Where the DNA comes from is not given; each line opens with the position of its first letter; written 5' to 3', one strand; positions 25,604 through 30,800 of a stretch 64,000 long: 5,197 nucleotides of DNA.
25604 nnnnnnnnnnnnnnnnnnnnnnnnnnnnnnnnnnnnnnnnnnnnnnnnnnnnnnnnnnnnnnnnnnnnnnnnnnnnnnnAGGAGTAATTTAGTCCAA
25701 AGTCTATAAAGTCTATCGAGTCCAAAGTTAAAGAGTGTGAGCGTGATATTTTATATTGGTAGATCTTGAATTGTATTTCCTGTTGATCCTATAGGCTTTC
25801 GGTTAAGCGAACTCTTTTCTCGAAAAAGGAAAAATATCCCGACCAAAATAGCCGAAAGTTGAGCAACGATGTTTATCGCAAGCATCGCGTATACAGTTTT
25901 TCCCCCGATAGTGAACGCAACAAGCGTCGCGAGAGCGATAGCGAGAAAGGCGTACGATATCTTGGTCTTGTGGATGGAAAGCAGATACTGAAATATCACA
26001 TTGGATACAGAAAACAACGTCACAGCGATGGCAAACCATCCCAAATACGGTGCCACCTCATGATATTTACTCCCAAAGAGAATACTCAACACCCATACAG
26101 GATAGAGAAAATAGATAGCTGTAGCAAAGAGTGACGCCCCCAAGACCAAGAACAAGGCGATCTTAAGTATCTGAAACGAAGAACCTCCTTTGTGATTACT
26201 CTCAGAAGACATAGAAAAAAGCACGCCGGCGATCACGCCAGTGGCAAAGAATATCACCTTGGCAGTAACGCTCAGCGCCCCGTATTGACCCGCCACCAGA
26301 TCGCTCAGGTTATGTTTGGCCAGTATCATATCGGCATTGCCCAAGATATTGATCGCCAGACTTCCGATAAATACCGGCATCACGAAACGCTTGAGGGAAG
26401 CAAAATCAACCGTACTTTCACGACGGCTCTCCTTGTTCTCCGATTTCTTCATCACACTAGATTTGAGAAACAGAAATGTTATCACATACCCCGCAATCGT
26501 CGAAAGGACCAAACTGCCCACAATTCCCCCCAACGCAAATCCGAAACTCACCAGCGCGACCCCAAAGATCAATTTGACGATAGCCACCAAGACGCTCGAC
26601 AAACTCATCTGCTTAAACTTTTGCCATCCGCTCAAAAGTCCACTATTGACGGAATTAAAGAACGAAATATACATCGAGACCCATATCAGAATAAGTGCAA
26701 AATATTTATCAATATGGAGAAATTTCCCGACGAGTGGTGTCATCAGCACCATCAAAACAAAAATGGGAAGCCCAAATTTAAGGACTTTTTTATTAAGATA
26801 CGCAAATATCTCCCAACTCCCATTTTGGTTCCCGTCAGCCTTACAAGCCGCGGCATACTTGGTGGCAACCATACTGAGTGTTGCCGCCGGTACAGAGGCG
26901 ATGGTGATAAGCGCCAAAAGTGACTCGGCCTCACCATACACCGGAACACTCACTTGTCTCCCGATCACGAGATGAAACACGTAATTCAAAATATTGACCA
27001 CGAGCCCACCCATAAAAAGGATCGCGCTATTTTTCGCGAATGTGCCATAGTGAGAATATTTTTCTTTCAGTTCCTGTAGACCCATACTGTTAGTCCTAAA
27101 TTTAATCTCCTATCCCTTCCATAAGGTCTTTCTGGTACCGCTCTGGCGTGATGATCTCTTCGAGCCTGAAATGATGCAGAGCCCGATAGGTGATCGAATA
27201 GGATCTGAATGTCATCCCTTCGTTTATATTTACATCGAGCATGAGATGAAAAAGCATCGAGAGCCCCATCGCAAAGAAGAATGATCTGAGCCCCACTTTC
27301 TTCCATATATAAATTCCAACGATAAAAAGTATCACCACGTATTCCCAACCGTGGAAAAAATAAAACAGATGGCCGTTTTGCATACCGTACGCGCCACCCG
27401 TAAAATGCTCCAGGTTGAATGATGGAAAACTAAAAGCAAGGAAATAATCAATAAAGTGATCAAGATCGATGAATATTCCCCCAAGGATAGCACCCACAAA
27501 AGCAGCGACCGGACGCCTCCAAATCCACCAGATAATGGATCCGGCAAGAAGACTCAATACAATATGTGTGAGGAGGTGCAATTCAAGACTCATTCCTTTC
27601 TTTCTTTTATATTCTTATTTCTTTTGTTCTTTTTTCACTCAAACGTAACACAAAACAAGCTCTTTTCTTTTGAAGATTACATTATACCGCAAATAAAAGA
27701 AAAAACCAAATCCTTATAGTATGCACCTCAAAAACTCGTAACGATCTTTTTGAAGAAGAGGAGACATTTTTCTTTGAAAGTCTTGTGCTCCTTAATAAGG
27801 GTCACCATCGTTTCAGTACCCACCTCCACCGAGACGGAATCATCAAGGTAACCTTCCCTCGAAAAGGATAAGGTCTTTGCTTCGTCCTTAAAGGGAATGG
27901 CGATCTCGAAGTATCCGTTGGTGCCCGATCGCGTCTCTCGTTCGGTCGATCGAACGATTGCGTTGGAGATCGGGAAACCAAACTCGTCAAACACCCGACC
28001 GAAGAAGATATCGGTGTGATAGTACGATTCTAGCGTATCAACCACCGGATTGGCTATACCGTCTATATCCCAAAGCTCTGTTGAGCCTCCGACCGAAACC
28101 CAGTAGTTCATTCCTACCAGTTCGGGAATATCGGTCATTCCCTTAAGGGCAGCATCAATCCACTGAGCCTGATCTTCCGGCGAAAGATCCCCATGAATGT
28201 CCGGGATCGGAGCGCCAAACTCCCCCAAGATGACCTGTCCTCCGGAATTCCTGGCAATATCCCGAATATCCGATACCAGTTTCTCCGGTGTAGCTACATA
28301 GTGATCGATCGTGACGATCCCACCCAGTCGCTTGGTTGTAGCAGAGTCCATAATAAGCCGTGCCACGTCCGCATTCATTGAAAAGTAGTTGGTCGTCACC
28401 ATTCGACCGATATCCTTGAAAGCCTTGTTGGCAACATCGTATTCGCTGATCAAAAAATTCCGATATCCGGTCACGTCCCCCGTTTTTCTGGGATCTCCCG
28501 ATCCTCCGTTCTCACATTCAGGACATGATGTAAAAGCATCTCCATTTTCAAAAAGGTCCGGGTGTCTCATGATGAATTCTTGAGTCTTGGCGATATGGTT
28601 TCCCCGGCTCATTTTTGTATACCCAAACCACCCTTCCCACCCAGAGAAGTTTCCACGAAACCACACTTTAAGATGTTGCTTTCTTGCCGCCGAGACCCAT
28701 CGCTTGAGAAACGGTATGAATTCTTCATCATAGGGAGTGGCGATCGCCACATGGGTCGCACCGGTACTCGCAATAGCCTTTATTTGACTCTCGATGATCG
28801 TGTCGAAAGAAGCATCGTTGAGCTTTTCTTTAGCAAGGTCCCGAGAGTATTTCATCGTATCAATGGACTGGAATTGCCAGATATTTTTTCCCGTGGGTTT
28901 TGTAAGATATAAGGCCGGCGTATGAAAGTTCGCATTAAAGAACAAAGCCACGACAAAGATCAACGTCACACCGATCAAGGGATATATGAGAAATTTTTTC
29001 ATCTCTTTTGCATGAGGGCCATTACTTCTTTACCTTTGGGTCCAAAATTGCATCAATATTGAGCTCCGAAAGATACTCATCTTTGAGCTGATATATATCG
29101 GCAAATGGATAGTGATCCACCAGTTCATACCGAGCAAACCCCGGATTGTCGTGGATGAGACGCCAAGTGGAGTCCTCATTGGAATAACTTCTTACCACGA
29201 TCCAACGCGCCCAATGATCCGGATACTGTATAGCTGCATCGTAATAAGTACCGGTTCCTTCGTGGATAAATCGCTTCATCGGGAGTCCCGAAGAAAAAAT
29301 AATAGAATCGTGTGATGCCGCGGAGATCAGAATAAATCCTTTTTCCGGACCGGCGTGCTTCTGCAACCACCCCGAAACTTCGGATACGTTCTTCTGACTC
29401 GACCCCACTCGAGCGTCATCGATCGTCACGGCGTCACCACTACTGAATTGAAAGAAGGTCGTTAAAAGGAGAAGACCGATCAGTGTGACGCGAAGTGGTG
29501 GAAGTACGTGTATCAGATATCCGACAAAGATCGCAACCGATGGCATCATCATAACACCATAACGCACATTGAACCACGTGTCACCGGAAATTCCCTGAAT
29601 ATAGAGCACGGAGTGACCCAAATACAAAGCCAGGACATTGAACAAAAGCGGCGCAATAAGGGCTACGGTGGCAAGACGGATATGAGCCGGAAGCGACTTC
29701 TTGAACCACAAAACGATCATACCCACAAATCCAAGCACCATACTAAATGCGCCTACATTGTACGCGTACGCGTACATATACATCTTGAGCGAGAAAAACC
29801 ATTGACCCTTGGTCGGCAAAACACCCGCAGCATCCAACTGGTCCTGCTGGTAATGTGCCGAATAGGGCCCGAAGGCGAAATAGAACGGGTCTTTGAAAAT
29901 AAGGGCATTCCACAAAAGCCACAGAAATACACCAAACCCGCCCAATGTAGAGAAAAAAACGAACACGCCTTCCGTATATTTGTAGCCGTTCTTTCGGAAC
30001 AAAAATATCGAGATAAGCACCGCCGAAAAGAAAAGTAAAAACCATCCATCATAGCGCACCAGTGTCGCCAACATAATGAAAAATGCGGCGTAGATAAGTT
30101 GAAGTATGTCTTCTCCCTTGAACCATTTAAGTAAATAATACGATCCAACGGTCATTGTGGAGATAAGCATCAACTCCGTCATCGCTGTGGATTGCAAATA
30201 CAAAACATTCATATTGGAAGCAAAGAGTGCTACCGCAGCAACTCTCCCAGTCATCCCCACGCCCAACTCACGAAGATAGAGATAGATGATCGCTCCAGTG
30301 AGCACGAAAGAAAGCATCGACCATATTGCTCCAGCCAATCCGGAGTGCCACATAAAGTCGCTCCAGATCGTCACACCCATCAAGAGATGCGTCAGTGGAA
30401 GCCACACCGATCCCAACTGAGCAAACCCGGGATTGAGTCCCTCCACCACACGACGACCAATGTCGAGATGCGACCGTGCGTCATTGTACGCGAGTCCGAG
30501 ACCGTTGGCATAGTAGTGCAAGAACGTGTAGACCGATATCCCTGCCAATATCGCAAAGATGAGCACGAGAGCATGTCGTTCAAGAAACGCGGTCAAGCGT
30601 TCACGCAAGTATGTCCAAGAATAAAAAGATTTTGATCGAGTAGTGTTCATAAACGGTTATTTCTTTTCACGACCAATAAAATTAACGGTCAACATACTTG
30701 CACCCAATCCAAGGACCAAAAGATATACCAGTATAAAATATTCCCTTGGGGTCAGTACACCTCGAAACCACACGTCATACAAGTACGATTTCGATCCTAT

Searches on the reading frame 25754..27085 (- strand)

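Call 7: search_protein_families(library=pfam, proteins=[window:25754-27085:-], max_evalue=0.001)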
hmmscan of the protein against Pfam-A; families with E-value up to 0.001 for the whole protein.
window:25754-27085:- (444 aa): 1 family
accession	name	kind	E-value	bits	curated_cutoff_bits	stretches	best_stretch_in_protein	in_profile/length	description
PF01943.22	Polysacc_synt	-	6.9e-14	52.4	28.2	1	17-293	2-270/274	Polysaccharide biosynthesis protein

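Call 14: search_protein_families(library=ncbifam, proteins=[window:25754-27085:-], max_evalue=0.01)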
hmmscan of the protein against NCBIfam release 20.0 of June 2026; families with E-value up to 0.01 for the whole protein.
window:25754-27085:- (444 aa): 0 families

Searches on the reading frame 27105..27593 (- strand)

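Call 7: search_protein_families(library=pfam, proteins=[window:27105-27593:-], max_evalue=0.001)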
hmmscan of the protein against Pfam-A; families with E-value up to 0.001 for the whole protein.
window:27105-27593:- (163 aa): 1 family
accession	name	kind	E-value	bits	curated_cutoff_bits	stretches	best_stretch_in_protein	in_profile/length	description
PF04307.19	YdjM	-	4.2e-05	23.6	29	1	8-127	4-113/176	YdjM inner membrane protein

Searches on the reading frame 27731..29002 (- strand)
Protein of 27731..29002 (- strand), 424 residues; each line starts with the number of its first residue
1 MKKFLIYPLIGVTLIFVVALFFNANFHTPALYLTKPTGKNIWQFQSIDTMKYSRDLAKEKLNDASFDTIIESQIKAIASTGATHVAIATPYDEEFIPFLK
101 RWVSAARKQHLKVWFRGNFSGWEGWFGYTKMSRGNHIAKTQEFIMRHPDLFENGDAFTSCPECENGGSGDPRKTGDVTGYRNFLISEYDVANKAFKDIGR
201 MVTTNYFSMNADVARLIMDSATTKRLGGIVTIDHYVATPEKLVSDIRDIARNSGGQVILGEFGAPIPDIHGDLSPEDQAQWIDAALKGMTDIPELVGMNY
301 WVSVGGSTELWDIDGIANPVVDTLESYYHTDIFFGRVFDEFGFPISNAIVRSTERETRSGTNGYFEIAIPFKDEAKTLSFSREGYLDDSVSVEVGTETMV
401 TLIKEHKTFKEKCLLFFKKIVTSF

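Call 7: search_protein_families(library=pfam, proteins=[window:27731-29002:-], max_evalue=0.001)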
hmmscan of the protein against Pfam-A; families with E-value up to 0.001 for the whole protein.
window:27731-29002:- (424 aa): 3 families
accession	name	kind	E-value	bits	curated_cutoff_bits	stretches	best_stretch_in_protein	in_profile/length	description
PF13620.12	CarboxypepD_reg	-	7.2e-05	23.5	32.3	1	335-400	4-77/82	Carboxypeptidase regulatory-like domain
PF13715.12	CarbopepD_reg_2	-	0.00017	22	32.2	1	335-401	3-71/88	CarboxypepD_reg-like domain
PF15976.11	CooC_C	-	0.00022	21.6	29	1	326-383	12-69/93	CS1-pili formation C-terminal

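Call 32: search_protein_families(library=pfam, proteins=[window:27731-29002:-], max_evalue=10)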
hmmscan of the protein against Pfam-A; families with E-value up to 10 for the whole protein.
window:27731-29002:- (424 aa): 3 families
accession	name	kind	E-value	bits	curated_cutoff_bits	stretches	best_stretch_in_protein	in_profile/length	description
PF13620.12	CarboxypepD_reg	-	7.2e-05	23.5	32.3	1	335-400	4-77/82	Carboxypeptidase regulatory-like domain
PF13715.12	CarbopepD_reg_2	-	0.00017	22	32.2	1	335-401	3-71/88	CarboxypepD_reg-like domain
PF15976.11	CooC_C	-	0.00022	21.6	29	1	326-383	12-69/93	CS1-pili formation C-terminal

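Call 34: search_solved_structures(query=window:27731-29002:-, max_evalue=10)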
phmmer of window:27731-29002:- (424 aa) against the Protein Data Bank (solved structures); distinct sequences matched with E-value up to 10: 6.
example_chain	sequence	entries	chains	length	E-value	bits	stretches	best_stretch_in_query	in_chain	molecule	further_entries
5k39_B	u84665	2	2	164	0.23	13.3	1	347-401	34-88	Dockerin module from a protein of unknown function | Ig domain protein group 2 domain protein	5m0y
6wgz_B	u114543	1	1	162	0.37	12.6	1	80-136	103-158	Bcl-2-like 4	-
5xrw_C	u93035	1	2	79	0.75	11.6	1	214-270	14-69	FliY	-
1osn_A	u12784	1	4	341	1.2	10.9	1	212-288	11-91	Thymidine kinase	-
7lr8_A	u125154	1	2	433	1.9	10.3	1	247-307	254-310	Uncharacterized protein ScGH5_18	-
7lr7_A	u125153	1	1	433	1.9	10.3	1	247-307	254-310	Uncharacterized protein ScGH5_18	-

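Call 61: search_protein_families(library=pfam, alignment_id=A5, max_evalue=10)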
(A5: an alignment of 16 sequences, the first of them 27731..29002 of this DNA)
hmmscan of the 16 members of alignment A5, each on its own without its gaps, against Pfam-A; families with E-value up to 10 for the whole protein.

A. member 1, window:27731-29002:- (424 aa): 3 families
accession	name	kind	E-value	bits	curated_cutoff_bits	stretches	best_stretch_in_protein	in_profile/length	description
PF13620.12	CarboxypepD_reg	-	7.2e-05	23.5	32.3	1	335-400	4-77/82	Carboxypeptidase regulatory-like domain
PF13715.12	CarbopepD_reg_2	-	0.00017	22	32.2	1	335-401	3-71/88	CarboxypepD_reg-like domain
PF15976.11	CooC_C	-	0.00022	21.6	29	1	326-383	12-69/93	CS1-pili formation C-terminal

B. families by the number of members that match (of 16 scanned): 17 families
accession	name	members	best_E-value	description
PF13620.12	CarboxypepD_reg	11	3.6e-09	Carboxypeptidase regulatory-like domain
PF13715.12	CarbopepD_reg_2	10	9.5e-08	CarboxypepD_reg-like domain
PF15976.11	CooC_C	4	1.3e-05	CS1-pili formation C-terminal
PF04463.17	2-thiour_desulf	4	0.056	2-thiouracil desulfurase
PF16371.11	MetallophosN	2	0.0067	N terminal of Calcineurin-like phosphoesterase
PF11790.14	Glyco_hydro_cc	2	0.0082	Glycosyl hydrolase catalytic core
PF20598.4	DUF6795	2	0.025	Domain of unknown function (DUF6795)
PF14749.11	Acyl-CoA_ox_N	2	0.029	Acyl-coenzyme A oxidase N-terminal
PF02671.26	PAH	2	0.17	Paired amphipathic helix repeat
PF24065.1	REV3_N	2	0.19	DNA polymerase zeta catalytic subunit, N-terminal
PF16373.10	DUF4985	1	0.024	Domain of unknown function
PF11008.14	DUF2846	1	0.085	Protein of unknown function (DUF2846)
PF12677.13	DUF3797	1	0.17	Domain of unknown function (DUF3797)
PF02369.22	Big_1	1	0.19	Bacterial Ig-like domain (group 1)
PF03887.19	YfbU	1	0.19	YfbU domain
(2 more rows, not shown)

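Call 62: search_solved_structures(query=A5, max_evalue=10)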
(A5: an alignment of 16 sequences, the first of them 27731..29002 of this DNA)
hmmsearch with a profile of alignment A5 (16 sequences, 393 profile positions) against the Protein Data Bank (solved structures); distinct sequences matched with E-value up to 10: 3.
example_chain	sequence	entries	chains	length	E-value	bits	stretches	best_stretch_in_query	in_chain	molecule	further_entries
9hfj_A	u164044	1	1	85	0.00072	21.7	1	323-391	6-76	SusC homolog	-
5xrw_C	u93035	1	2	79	0.0083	18.2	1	206-264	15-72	FliY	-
4ovy_A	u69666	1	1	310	1.2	11.1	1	44-101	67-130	Haloacid dehalogenase domain protein hydrolase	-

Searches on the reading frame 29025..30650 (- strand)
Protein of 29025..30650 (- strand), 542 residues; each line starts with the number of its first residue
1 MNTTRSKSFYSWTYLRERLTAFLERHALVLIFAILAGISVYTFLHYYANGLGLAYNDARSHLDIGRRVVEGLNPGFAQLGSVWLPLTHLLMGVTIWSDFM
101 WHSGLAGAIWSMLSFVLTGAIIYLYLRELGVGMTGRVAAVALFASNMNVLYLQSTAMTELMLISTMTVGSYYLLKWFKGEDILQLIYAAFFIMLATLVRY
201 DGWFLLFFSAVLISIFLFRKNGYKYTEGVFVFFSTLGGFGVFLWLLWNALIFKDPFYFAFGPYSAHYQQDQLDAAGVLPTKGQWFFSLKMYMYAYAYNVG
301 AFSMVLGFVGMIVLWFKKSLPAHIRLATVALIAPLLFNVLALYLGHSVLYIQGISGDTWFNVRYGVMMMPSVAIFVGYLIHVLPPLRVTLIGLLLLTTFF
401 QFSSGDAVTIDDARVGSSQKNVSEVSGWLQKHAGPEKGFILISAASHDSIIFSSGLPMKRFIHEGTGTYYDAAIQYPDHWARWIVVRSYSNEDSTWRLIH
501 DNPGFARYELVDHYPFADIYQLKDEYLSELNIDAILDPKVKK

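Call 7: search_protein_families(library=pfam, proteins=[window:29025-30650:-], max_evalue=0.001)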
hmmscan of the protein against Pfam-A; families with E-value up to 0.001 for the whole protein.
window:29025-30650:- (542 aa): 0 families

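Call 14: search_protein_families(library=ncbifam, proteins=[window:29025-30650:-], max_evalue=0.01)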
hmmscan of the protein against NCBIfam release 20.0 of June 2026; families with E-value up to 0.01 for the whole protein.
window:29025-30650:- (542 aa): 0 families

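Call 32: search_protein_families(library=pfam, proteins=[window:29025-30650:-], max_evalue=10)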
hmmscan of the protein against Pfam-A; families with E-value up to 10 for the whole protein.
window:29025-30650:- (542 aa): 0 families

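Call 35: search_solved_structures(query=window:29025-30650:-, max_evalue=10)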
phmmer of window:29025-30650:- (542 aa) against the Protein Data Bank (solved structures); distinct sequences matched with E-value up to 10: 1.
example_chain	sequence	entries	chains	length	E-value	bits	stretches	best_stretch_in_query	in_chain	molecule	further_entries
7ru5_L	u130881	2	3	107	0.029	16.9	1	402-491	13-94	CC6.30 Fab kappa chain Fv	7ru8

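Call 45: find_homologous_proteins(query=window:29025-30650:-, max_evalue=0.00001)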
Query window:29025-30650:- (542 aa): 3033 proteins with E <= 0.00001 among 8000 candidates; the best 120 are listed.
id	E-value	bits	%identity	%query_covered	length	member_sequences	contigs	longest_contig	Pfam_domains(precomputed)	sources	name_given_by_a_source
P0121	0.0e+0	1220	100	100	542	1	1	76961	-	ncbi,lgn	-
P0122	0.0e+0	1139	93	100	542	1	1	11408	-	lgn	-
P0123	2.3e-277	940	76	97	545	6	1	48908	-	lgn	-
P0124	2.6e-267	907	75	98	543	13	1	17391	-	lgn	-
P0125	2.7e-265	900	75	98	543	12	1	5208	-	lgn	-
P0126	2.6e-263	894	74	97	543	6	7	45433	-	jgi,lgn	jgi:hypothetical protein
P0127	2.2e-262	890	75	97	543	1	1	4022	-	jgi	jgi:hypothetical protein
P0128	7.1e-259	879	73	96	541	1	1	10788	-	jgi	jgi:hypothetical protein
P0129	1.9e-252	858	73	92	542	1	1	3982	-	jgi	jgi:hypothetical protein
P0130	1.9e-251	854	72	96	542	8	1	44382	-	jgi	-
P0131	3.8e-251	853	71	96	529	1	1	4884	-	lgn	-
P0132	3.9e-251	853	71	97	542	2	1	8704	-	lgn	-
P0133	9.9e-251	852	70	97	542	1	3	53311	-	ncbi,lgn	-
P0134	3.8e-250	850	72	95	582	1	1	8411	-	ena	-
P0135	4.9e-250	850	70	96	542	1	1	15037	-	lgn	-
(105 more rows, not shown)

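Call 48: search_solved_structures(query=A3, max_evalue=10)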
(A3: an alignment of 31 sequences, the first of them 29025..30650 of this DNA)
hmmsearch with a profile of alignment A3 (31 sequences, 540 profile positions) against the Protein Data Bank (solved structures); distinct sequences matched with E-value up to 10: 0.

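Call 49: search_protein_families(library=pfam, alignment_id=A3, max_evalue=10)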
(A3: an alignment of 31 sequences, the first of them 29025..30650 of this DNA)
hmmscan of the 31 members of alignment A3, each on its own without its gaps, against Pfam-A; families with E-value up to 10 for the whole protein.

A. member 1, window:29025-30650:- (542 aa): 0 families

B. families by the number of members that match (of 31 scanned): 16 families
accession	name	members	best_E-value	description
PF13231.12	PMT_2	3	0.00031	Dolichyl-phosphate-mannose-protein mannosyltransferase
PF22041.1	GST_C_7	2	0.061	Glutathione S-transferase, C-terminal domain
PF03387.19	Herpes_UL46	2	0.083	Herpesvirus UL46 protein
PF21586.3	DraIII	2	0.25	DraIII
PF25487.1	ETR1_N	1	0.022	Ethylene receptor 1-like, N-terminal domain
PF06618.16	DUF1148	1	0.055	Protein of unknown function (DUF1148)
PF12400.13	STIMATE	1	0.082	STIMATE family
PF10642.14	Tom5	1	0.24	Mitochondrial import receptor subunit or translocase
PF13623.11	SurA_N_2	1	0.25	SurA-like N-terminal domain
PF13800.11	Sigma_reg_N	1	0.74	Sigma factor regulator N-terminal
PF07096.16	DUF1358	1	1.8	Protein of unknown function (DUF1358)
PF20794.3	bPH_7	1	2.7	Bacterial PH domain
PF06210.16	DUF1003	1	3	Protein of unknown function (DUF1003)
PF16080.10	Phage_holin_2_3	1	5.1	Bacteriophage holin family HP1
PF11694.13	DUF3290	1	6.7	Protein of unknown function (DUF3290)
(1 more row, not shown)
